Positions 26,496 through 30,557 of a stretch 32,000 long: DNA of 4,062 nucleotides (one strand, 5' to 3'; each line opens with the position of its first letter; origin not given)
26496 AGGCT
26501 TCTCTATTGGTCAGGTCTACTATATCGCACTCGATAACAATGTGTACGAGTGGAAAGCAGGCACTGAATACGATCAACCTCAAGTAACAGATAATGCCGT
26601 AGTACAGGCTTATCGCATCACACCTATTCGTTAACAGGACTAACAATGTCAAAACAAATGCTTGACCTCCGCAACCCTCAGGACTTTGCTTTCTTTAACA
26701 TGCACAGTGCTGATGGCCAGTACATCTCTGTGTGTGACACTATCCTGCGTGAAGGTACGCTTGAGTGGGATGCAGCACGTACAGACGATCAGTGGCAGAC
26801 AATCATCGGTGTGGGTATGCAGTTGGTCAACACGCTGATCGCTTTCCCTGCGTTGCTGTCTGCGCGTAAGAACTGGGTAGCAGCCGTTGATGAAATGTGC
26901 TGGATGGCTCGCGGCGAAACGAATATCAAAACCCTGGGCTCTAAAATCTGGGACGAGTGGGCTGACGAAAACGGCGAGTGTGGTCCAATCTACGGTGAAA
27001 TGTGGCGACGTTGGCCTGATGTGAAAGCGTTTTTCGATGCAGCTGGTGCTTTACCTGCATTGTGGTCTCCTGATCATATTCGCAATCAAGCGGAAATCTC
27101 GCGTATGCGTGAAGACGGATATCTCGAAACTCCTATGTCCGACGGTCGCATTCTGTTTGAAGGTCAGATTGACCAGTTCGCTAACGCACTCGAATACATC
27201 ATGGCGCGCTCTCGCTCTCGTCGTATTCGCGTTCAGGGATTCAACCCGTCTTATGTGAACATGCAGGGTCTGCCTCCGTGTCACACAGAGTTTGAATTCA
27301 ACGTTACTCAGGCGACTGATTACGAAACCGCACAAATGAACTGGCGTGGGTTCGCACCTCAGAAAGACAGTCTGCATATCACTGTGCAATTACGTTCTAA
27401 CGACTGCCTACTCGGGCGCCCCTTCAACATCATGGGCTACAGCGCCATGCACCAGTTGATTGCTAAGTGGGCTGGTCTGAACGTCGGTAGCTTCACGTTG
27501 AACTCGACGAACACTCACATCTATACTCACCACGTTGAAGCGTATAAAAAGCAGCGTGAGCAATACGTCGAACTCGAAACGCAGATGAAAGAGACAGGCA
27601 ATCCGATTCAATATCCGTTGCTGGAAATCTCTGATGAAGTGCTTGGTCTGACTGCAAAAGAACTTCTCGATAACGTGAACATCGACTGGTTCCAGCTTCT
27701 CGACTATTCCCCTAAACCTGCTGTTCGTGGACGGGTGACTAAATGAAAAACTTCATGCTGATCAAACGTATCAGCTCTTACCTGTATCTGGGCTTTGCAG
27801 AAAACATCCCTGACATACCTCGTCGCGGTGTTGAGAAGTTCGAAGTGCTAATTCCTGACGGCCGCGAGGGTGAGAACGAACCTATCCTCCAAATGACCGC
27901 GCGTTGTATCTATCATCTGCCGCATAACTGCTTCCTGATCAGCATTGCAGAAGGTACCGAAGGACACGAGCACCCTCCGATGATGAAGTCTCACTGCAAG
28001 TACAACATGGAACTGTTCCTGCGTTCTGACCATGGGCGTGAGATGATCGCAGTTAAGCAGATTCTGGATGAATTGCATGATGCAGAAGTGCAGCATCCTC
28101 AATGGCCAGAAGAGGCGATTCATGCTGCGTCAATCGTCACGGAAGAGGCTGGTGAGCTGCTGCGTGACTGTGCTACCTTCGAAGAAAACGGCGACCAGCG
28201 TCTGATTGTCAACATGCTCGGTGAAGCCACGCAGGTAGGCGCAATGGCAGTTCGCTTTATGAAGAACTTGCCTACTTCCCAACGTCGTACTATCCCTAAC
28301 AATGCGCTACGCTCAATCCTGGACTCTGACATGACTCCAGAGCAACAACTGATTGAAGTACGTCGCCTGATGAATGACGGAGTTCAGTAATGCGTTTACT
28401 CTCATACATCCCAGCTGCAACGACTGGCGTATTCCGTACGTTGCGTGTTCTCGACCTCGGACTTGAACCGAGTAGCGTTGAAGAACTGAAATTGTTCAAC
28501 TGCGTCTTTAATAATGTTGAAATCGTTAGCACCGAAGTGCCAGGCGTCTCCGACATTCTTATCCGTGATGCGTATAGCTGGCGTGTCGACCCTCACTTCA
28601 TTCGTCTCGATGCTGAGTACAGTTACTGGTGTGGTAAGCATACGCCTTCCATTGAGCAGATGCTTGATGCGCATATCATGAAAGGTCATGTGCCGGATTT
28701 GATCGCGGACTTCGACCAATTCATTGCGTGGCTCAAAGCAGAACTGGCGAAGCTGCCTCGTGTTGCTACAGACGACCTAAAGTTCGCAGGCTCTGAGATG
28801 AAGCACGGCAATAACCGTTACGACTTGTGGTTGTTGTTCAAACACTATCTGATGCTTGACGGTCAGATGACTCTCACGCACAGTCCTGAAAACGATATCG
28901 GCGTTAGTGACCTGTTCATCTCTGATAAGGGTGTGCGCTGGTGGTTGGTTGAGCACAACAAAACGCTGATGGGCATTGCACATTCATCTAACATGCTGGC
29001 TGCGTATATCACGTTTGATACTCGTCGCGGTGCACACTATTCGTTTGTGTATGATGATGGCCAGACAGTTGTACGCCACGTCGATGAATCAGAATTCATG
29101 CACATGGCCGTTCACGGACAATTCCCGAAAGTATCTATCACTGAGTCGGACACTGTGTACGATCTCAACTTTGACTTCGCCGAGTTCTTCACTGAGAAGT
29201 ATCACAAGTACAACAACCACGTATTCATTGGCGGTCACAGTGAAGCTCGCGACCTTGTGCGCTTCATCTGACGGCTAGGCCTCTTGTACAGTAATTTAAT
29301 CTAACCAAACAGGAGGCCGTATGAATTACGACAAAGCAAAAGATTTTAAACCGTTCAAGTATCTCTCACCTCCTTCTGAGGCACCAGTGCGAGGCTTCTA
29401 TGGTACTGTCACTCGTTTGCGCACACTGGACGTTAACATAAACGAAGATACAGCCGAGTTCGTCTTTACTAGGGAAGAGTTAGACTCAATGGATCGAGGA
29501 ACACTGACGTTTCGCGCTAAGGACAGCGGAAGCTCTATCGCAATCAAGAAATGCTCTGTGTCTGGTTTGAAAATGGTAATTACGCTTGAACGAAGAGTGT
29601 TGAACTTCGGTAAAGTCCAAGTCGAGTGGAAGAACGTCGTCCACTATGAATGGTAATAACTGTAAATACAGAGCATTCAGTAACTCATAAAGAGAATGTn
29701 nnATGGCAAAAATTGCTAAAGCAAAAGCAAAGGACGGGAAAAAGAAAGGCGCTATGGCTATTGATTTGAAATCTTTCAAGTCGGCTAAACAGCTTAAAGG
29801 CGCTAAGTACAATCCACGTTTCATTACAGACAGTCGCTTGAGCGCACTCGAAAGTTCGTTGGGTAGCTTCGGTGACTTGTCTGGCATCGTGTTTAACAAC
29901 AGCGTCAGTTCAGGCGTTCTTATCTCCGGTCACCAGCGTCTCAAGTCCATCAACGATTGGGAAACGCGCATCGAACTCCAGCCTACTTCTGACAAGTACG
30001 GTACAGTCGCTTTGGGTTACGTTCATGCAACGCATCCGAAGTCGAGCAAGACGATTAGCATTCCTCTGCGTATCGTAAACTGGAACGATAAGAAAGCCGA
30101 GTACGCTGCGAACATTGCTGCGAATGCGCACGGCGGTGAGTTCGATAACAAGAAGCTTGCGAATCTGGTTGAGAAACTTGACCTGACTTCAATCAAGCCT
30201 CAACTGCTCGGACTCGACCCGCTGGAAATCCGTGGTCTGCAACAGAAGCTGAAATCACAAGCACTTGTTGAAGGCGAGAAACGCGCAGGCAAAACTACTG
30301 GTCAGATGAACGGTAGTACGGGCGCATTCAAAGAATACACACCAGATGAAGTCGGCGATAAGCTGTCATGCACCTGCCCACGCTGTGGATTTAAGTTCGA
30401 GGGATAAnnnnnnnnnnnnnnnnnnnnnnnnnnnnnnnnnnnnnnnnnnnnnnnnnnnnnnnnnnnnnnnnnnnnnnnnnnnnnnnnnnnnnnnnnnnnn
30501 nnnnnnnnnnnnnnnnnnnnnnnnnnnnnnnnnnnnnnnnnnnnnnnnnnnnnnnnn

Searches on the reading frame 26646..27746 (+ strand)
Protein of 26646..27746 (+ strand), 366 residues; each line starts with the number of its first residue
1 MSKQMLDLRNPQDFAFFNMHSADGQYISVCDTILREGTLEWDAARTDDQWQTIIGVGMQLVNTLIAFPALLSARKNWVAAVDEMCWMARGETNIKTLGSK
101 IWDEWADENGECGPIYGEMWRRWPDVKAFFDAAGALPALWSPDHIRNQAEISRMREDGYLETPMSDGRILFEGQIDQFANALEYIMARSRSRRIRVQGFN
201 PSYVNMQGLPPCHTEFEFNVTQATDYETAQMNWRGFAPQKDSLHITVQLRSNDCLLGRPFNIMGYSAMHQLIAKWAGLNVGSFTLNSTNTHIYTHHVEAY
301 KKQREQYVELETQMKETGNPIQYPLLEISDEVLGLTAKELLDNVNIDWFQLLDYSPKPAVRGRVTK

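Call 8: search_protein_families(library=phrogs, proteins=[window:26646-27746:+], max_evalue=0.001)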
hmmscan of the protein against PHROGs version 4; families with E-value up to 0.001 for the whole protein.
window:26646-27746:+ (366 aa): 4 families
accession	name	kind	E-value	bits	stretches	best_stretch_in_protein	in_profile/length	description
phrog_160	-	DNA, RNA and nucleotide metabolism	1.9e-68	231.8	1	3-365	13-307/335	thymidylate synthase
phrog_5682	-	DNA, RNA and nucleotide metabolism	2.9e-30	106.1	1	80-363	3-206/209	thymidylate synthase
phrog_5131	-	DNA, RNA and nucleotide metabolism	1.1e-16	62.1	1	78-332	63-256/357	thymidylate synthase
phrog_3676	-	DNA, RNA and nucleotide metabolism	3.8e-10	40.5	1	236-312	169-246/351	thymidylate synthase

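Call 68: search_protein_families(library=pfam, proteins=[window:26646-27746:+], max_evalue=0.001)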
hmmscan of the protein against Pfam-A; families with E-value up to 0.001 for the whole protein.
window:26646-27746:+ (366 aa): 1 family
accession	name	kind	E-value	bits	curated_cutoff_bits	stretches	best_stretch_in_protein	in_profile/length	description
PF00303.24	Thymidylat_synt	-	2.9e-55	187.7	24.3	1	25-364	2-264/266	Thymidylate synthase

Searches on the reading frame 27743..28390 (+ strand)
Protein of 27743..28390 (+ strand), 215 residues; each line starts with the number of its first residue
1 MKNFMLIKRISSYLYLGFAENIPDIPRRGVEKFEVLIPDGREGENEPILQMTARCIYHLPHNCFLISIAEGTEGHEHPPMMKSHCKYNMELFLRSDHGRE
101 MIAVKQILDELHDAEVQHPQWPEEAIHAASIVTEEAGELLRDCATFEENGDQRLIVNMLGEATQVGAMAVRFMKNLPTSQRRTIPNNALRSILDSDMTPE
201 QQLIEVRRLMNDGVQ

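Call 8: search_protein_families(library=phrogs, proteins=[window:27743-28390:+], max_evalue=0.001)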
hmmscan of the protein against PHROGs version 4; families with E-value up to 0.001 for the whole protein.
window:27743-28390:+ (215 aa): 2 families
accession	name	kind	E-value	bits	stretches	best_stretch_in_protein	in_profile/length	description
phrog_31484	-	unknown function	4.1e-122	406.8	1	1-215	1-230/230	-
phrog_32803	-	unknown function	3.9e-12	47.4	1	101-179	172-248/255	-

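Call 68: search_protein_families(library=pfam, proteins=[window:27743-28390:+], max_evalue=0.001)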
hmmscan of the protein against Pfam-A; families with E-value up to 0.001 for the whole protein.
window:27743-28390:+ (215 aa): 0 families

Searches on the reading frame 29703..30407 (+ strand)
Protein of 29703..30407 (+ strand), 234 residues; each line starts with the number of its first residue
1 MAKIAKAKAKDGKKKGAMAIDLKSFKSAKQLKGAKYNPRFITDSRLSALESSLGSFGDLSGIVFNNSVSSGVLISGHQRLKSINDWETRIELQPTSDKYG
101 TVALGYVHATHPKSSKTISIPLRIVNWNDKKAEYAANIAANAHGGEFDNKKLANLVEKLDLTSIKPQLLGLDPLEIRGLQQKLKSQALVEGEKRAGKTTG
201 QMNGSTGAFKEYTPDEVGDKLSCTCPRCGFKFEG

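Call 8: search_protein_families(library=phrogs, proteins=[window:29703-30407:+], max_evalue=0.001)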
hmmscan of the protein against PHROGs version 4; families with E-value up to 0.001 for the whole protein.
window:29703-30407:+ (234 aa): 5 families
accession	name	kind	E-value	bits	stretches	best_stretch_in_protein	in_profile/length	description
phrog_620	-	DNA, RNA and nucleotide metabolism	1.6e-32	114.3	1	26-233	12-176/217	ParB-like partition protein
phrog_498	-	other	2.4e-18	67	1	27-187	39-171/633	DNA methyltransferase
phrog_9353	-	unknown function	1.4e-17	65.4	1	29-185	17-143/245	-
phrog_5475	-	unknown function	2.8e-07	30.7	1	29-83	9-59/458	-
phrog_723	-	DNA, RNA and nucleotide metabolism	0.00083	20.2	1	35-185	25-146/223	ParB-like partition protein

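Call 68: search_protein_families(library=pfam, proteins=[window:29703-30407:+], max_evalue=0.001)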
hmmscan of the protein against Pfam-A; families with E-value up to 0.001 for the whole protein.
window:29703-30407:+ (234 aa): 0 families
